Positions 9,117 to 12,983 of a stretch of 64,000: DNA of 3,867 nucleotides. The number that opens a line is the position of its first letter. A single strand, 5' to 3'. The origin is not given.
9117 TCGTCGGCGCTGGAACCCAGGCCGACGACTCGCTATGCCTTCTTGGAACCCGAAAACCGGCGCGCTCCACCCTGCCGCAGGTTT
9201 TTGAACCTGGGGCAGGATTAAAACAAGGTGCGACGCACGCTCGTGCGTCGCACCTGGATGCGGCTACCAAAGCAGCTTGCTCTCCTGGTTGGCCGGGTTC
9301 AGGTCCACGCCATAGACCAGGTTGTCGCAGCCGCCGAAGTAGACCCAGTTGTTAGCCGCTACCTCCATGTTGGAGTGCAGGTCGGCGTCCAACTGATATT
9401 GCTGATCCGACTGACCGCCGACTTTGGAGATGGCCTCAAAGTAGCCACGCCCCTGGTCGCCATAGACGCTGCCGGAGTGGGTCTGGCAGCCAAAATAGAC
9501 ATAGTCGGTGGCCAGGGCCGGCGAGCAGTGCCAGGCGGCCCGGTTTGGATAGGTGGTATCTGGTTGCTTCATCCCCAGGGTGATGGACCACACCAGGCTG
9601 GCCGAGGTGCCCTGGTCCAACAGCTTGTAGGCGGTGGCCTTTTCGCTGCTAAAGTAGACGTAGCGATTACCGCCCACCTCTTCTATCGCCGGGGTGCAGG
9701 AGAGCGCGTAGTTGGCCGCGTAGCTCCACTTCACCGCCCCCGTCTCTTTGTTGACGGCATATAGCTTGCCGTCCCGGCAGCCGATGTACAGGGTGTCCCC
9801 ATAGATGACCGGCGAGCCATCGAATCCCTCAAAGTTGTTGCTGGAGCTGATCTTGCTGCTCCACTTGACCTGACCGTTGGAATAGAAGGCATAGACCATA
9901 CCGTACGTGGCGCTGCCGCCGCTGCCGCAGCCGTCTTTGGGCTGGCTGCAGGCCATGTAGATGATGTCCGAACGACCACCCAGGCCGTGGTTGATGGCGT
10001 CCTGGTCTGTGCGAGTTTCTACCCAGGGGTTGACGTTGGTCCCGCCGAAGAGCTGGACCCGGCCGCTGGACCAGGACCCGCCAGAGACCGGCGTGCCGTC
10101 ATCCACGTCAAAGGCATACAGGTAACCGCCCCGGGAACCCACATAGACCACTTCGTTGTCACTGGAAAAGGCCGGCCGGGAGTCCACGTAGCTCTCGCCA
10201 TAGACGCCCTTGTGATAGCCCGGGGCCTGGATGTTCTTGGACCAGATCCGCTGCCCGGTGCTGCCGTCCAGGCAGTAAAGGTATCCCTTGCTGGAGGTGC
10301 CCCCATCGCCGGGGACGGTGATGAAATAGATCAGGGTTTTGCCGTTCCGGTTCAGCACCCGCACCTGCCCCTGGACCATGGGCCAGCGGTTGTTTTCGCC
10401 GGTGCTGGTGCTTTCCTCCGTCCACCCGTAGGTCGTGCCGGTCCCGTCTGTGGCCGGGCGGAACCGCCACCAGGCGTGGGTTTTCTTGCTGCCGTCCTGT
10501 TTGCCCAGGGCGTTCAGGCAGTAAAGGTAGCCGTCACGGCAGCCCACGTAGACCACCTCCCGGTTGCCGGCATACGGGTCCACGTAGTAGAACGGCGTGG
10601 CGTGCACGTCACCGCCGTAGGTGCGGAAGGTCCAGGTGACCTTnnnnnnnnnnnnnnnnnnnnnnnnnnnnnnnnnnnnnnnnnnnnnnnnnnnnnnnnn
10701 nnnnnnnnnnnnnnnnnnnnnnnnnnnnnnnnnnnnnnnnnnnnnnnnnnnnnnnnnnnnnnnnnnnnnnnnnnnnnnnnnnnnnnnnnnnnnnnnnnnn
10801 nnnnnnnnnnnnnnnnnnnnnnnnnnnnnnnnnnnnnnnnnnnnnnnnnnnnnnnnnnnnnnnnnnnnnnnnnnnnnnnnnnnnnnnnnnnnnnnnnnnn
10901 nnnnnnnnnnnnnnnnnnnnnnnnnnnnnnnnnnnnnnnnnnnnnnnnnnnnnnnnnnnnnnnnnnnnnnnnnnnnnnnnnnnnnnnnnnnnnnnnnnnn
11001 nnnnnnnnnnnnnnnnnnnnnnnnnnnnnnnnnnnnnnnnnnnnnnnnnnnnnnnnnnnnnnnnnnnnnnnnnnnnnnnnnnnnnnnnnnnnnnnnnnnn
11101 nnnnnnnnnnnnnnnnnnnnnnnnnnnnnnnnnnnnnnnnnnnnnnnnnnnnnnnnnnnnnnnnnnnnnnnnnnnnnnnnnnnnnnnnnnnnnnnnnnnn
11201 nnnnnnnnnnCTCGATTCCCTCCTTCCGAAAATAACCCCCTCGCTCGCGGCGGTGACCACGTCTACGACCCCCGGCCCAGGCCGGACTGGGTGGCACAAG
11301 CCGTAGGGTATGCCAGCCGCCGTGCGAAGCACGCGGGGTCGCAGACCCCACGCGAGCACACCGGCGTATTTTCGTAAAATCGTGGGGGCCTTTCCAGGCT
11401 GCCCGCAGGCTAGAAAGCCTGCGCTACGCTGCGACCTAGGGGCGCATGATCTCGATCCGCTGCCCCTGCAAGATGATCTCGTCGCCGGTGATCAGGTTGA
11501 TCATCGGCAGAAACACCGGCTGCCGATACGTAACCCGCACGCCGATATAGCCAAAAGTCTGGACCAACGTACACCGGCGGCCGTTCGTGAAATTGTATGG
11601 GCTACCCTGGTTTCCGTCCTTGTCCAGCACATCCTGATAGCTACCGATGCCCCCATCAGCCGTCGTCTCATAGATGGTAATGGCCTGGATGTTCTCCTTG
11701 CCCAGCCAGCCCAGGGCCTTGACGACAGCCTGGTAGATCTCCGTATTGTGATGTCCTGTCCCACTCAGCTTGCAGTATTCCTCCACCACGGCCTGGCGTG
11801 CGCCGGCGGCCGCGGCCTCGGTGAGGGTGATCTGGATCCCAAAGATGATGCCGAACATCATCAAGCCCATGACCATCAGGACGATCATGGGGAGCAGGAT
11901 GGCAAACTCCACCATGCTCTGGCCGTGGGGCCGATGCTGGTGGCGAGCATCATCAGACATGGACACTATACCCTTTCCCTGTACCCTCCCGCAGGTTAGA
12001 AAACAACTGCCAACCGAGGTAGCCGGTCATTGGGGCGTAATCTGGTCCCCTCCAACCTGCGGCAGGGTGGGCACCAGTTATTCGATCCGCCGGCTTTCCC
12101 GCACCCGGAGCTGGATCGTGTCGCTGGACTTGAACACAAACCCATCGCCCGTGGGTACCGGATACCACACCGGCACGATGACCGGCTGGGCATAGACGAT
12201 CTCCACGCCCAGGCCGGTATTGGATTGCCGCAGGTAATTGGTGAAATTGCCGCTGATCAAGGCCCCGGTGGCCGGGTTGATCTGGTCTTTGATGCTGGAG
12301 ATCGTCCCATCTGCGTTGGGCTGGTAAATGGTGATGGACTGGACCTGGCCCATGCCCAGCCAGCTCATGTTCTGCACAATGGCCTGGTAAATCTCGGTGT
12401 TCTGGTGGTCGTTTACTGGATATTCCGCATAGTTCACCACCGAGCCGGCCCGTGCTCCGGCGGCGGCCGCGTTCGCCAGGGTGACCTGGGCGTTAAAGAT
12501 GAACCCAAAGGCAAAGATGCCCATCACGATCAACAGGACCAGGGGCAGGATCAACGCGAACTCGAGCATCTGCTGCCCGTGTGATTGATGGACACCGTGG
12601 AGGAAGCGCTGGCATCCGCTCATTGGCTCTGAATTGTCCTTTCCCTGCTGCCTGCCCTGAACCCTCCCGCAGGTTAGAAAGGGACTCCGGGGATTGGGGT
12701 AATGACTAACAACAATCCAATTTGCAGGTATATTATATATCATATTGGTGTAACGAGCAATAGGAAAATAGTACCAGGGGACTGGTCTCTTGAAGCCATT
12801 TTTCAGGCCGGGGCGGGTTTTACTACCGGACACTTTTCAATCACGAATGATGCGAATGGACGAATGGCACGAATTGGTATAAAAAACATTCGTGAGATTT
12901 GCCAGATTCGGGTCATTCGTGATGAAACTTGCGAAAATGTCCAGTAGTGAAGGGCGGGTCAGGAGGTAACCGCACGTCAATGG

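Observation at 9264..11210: TadG/TadE-like pseudopilin N-terminus fused to a ~550-aa PQQ-repeat beta-propeller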

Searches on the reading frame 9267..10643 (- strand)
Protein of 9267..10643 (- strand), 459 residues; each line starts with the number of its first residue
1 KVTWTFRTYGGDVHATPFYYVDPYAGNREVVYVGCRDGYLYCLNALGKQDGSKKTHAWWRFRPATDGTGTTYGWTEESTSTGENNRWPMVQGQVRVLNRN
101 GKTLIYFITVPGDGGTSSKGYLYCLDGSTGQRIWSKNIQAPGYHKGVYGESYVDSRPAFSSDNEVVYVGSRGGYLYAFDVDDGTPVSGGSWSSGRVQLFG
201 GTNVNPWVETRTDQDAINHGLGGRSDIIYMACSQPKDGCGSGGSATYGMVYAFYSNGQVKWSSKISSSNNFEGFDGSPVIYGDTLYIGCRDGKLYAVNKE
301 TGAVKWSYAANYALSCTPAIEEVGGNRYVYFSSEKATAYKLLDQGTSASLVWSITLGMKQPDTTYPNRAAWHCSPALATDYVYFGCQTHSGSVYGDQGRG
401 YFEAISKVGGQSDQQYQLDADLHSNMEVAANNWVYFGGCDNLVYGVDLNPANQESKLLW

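Call 57: search_solved_structures(query=window:9267-10643:-, max_evalue=0.001)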
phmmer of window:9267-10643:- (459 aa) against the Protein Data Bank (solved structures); distinct sequences matched with E-value up to 0.001: 44.
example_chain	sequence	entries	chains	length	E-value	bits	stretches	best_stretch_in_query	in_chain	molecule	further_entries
6tji_A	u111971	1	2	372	8.1e-41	143.6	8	247-323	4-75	Cake10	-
6tjh_A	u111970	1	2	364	1.6e-39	139.4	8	274-326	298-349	Cake9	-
6tjg_A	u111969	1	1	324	3e-35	125.3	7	272-324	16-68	Cake8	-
6tjf_A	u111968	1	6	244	1e-26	97.2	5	272-324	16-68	Cake6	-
7awy_A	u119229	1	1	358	2.8e-26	95.7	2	248-333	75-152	Scone-R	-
3hxj_A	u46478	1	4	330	2.5e-25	92.6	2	248-341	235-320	Pyrrolo-quinoline quinone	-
8prj_A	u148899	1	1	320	5e-24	88.3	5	249-324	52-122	v31Bagel8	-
7awz_A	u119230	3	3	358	8.5e-23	84.2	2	248-338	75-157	Scone-E | SconeE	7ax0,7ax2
6tje_A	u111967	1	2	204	3.2e-22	82.3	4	272-323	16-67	Cake5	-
6tjd_A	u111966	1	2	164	1.2e-17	67.2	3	274-328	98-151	Cake4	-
7eq5_A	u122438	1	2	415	2.8e-17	66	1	244-323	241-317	Membrane associated protein kinase with beta-propeller domain, pyrrolo-quinoline quinone b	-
7evf_AA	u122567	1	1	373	4.5e-17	65.3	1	243-323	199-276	PQQ_3 domain-containing protein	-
7dxn_A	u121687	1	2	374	2.8e-15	59.4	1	244-323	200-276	Membrane associated protein kinase with beta-propeller domain, pyrrolo-quinoline quinone b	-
6tjc_A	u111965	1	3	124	7.5e-13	51.4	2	260-324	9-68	Cake3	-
8prs_A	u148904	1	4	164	3.6e-12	49.1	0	258-324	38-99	nvBagel4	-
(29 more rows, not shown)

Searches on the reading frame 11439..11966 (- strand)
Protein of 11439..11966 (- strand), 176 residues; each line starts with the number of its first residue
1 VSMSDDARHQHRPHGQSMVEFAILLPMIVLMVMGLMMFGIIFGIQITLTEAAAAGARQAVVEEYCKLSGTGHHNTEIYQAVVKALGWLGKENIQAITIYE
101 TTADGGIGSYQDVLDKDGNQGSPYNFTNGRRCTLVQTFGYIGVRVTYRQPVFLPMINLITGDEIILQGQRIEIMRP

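Call 3: search_protein_families(library=pfam, proteins=[window:11439-11966:-], max_evalue=0.01)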
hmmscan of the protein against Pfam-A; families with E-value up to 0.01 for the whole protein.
window:11439-11966:- (176 aa): 1 family
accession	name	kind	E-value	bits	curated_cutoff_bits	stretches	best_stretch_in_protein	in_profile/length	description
PF07811.17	TadE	-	7.9e-11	42.3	22.9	1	15-57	1-43/43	TadE-like protein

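Call 6: search_protein_families(library=ncbifam, proteins=[window:11439-11966:-], max_evalue=0.01)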
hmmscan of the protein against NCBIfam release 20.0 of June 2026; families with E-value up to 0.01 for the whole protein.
window:11439-11966:- (176 aa): 1 family
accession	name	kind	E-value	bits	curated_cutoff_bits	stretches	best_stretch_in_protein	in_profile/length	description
NF041390.1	TadE_Rv3655c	subfamily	0.00074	20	40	1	19-60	1-42/101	TadE family type IV pilus minor pilin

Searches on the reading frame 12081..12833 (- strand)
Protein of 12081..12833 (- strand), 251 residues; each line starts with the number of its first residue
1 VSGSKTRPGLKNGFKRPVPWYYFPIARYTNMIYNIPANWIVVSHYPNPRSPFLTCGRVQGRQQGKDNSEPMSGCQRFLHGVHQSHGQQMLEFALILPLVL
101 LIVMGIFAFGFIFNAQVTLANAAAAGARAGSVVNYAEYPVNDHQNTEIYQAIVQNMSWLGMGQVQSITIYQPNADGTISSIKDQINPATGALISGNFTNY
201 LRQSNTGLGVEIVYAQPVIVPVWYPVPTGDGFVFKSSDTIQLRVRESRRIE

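Call 3: search_protein_families(library=pfam, proteins=[window:12081-12833:-], max_evalue=0.01)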
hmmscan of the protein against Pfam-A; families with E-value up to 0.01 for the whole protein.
window:12081-12833:- (251 aa): 2 families
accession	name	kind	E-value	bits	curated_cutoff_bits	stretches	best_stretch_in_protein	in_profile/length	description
PF07811.17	TadE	-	4.6e-13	49.5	22.9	1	86-128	1-43/43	TadE-like protein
PF13400.11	Tad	-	0.0037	18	22.3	1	89-130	3-44/47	Putative Flp pilus-assembly TadE/G-like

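Call 6: search_protein_families(library=ncbifam, proteins=[window:12081-12833:-], max_evalue=0.01)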
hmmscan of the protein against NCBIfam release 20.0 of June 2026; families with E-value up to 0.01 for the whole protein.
window:12081-12833:- (251 aa): 0 families
